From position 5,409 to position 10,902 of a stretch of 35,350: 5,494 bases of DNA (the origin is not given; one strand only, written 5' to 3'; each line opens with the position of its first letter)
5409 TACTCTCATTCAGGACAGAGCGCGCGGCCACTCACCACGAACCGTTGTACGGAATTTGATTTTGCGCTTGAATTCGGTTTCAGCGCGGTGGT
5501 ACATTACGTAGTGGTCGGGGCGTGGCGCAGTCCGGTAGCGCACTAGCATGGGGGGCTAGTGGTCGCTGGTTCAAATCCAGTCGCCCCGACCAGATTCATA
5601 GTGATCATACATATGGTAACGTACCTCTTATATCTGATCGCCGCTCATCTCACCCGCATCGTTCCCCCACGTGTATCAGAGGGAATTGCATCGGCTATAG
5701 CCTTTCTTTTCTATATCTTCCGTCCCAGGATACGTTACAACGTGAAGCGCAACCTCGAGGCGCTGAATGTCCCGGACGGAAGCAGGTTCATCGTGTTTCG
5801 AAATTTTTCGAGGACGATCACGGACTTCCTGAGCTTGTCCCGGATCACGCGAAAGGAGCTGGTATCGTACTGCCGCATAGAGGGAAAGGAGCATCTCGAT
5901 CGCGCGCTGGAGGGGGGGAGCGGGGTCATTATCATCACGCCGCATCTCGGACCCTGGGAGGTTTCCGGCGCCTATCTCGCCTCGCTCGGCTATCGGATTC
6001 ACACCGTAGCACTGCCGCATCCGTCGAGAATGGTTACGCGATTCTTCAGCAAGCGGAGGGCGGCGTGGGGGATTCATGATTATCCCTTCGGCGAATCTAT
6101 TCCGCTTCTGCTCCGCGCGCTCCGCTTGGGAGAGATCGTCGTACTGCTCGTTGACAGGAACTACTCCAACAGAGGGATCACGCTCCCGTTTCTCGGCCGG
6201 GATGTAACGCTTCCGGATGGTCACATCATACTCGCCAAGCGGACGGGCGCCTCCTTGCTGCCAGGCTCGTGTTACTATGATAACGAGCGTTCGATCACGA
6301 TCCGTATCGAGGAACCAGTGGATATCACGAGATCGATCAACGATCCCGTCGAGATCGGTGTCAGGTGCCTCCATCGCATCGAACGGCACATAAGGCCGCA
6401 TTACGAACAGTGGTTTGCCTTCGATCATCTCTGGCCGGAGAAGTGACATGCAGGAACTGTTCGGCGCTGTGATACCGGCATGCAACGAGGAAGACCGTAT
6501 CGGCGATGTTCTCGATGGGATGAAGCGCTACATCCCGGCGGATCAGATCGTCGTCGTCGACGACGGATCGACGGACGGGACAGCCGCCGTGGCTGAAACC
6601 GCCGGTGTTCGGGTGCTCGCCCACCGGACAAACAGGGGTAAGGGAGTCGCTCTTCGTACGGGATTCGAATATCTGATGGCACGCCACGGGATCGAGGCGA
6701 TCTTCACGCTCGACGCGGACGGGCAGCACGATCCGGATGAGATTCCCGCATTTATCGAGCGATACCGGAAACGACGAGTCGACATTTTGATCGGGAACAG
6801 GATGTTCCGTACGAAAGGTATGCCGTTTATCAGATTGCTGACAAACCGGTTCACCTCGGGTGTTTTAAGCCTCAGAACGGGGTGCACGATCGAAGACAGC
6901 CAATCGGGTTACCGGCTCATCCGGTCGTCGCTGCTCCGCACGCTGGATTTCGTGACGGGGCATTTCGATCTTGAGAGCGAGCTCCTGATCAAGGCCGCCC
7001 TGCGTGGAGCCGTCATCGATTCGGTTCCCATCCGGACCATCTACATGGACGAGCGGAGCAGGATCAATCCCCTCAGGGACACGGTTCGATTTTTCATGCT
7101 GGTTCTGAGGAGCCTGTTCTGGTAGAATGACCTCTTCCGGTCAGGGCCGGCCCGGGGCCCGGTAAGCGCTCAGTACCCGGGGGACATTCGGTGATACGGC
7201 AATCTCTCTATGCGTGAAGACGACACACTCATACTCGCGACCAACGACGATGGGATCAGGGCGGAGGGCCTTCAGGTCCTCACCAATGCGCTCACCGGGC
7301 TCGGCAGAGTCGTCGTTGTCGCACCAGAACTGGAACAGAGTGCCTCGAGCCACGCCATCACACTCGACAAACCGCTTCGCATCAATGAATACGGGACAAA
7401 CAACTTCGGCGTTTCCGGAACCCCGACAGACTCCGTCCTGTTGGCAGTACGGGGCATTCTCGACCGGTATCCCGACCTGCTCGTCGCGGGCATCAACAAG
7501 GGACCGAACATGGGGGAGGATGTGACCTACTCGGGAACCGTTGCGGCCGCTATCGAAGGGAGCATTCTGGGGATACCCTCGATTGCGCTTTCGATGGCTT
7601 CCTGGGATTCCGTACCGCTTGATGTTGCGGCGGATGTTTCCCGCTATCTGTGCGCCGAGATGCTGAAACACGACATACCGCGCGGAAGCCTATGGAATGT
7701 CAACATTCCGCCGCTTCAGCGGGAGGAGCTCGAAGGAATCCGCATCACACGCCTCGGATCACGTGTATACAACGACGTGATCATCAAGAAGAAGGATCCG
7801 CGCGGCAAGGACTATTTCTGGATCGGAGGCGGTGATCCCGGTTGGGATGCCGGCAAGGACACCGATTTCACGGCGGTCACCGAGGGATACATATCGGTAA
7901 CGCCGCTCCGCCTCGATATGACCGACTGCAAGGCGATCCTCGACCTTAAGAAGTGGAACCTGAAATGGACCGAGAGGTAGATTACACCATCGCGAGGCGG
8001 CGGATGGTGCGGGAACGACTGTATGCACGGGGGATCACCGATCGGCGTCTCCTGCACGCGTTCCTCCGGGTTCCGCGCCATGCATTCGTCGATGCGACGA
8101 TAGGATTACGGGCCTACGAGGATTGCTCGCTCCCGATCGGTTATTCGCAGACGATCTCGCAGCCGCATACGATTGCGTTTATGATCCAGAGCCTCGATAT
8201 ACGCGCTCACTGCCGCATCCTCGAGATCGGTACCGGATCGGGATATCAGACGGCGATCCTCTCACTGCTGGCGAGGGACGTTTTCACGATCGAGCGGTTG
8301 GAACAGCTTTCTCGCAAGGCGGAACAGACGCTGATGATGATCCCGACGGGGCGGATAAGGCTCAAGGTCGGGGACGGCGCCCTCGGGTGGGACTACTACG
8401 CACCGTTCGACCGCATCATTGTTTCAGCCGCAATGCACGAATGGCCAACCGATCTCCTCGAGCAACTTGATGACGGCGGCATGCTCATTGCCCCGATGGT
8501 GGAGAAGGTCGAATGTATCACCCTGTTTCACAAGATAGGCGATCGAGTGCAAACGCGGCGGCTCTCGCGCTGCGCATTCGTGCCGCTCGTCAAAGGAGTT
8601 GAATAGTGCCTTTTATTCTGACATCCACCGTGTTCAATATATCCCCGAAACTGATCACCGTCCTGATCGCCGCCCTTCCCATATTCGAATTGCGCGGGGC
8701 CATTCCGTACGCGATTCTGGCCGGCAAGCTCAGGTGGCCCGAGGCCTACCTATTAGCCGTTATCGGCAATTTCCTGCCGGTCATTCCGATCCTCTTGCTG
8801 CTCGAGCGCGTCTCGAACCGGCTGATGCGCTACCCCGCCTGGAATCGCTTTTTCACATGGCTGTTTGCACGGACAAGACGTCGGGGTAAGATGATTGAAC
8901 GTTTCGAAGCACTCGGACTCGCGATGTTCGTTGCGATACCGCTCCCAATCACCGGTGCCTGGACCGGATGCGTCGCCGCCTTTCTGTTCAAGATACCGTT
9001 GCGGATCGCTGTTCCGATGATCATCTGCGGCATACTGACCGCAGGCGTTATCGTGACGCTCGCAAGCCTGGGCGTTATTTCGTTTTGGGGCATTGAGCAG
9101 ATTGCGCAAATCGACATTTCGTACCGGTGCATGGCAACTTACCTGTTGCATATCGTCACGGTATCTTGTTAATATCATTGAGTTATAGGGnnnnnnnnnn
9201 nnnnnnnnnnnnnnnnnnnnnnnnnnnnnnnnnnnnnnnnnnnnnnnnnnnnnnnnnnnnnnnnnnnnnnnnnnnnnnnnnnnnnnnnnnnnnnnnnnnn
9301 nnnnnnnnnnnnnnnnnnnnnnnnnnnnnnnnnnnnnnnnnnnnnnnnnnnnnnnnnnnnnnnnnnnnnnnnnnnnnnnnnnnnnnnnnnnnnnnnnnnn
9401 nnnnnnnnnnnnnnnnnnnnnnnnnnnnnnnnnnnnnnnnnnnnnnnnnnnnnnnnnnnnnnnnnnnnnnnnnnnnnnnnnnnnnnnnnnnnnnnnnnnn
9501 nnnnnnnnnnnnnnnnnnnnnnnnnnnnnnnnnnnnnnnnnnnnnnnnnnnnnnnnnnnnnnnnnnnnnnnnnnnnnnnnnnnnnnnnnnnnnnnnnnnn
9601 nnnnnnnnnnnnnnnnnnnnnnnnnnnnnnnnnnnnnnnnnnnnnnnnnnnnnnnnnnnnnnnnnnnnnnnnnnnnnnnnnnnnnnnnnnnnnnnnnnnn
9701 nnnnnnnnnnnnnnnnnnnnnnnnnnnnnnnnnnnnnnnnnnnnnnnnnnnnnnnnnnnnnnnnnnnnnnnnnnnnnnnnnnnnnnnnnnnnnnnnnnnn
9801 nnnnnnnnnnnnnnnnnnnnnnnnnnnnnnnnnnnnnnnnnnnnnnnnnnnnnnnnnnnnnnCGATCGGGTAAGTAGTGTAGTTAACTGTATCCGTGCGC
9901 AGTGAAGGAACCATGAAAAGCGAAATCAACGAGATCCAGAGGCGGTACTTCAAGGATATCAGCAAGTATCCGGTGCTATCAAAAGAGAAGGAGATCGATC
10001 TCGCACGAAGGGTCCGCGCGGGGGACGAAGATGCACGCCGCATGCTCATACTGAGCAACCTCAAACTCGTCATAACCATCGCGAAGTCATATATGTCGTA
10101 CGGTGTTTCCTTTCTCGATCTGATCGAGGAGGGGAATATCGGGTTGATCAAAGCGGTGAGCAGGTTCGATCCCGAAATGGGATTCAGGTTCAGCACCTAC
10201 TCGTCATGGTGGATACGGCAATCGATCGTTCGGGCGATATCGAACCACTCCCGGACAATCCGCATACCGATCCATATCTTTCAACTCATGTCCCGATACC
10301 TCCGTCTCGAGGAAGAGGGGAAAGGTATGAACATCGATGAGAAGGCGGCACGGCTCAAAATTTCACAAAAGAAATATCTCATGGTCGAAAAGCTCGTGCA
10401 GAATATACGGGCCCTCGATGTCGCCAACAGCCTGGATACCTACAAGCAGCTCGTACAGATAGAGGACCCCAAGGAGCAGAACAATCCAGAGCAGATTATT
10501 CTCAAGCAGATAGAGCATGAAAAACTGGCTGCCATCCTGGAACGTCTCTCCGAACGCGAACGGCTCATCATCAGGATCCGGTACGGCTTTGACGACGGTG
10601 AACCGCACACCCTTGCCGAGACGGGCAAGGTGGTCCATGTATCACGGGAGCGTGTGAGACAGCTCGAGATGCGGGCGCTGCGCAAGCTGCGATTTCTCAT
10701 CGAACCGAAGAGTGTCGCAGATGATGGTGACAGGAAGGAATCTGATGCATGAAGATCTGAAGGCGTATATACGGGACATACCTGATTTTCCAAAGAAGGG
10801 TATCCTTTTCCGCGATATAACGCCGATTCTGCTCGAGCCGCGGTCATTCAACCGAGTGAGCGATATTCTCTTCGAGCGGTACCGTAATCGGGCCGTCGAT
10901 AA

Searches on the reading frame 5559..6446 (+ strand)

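Call 68: search_protein_families(library=pfam, proteins=[window:5559-6446:+], max_evalue=0.00001)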
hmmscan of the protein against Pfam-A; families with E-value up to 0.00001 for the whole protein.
window:5559-6446:+ (295 aa): 1 family
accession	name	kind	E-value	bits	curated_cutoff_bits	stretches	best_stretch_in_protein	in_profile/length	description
PF03279.18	Lip_A_acyltrans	-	2.3e-33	116.1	22.3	1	21-292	15-293/295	Bacterial lipid A biosynthesis acyltransferase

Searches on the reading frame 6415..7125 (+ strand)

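Call 68: search_protein_families(library=pfam, proteins=[window:6415-7125:+], max_evalue=0.00001)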
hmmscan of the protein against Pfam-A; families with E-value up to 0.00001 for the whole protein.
window:6415-7125:+ (236 aa): 2 families
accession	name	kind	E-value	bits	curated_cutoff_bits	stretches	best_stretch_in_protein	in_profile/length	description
PF00535.33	Glycos_transf_2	-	9.5e-28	97.7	23.3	1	19-175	3-165/168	Glycosyl transferase family 2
PF13641.12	Glyco_tranf_2_3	-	7.2e-06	26.6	27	0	16-122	3-116/230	Glycosyltransferase like family 2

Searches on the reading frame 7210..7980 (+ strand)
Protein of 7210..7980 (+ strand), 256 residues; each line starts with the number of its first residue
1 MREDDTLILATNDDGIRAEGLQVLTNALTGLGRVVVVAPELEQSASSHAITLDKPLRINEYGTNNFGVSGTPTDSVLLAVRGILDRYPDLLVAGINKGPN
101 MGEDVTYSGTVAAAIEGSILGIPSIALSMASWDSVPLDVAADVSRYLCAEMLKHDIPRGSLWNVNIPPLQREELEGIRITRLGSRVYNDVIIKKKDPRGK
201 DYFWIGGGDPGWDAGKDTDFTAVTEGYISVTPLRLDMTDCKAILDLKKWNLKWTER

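Call 68: search_protein_families(library=pfam, proteins=[window:7210-7980:+], max_evalue=0.00001)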
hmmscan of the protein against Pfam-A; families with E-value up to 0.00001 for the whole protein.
window:7210-7980:+ (256 aa): 1 family
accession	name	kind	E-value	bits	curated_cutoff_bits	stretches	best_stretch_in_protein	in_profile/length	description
PF01975.23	SurE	-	2.8e-59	200.5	22.1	1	8-188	1-188/189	Survival protein SurE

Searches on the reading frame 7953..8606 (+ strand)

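Call 68: search_protein_families(library=pfam, proteins=[window:7953-8606:+], max_evalue=0.00001)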
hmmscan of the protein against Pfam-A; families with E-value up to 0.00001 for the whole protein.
window:7953-8606:+ (217 aa): 1 family
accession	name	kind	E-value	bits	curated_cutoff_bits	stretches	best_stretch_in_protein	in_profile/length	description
PF01135.25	PCMT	-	7.2e-53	179.9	20.3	1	21-215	8-208/210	Protein-L-isoaspartate(D-aspartate) O-methyltransferase (PCMT)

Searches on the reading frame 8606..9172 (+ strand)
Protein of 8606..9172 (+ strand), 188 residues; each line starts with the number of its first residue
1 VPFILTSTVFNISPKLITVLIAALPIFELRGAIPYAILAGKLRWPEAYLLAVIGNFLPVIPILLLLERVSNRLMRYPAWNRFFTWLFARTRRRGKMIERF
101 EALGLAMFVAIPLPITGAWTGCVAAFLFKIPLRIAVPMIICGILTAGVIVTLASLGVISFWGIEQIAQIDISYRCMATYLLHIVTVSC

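Call 68: search_protein_families(library=pfam, proteins=[window:8606-9172:+], max_evalue=0.00001)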
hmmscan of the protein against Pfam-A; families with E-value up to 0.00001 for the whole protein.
window:8606-9172:+ (188 aa): 1 family
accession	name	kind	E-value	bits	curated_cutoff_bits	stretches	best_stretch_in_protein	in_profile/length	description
PF06695.16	Sm_multidrug_ex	-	2.3e-38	131.9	30.7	1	28-149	1-121/121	Putative small multi-drug export protein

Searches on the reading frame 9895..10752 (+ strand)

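Call 7: search_protein_families(library=pfam, proteins=[window:9895-10752:+], max_evalue=0.01)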
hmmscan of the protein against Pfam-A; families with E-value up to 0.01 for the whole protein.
window:9895-10752:+ (285 aa): 3 families
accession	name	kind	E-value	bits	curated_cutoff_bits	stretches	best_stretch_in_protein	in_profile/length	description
PF04542.20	Sigma70_r2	-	1.3e-18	66.9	24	1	51-121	1-71/71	Sigma-70 region 2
PF04545.22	Sigma70_r4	-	1.4e-17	63.4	24.1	1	215-266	2-49/50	Sigma-70, region 4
PF00140.25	Sigma70_r1_2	-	9e-11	42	22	1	16-45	4-33/34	Sigma-70 factor, region 1.2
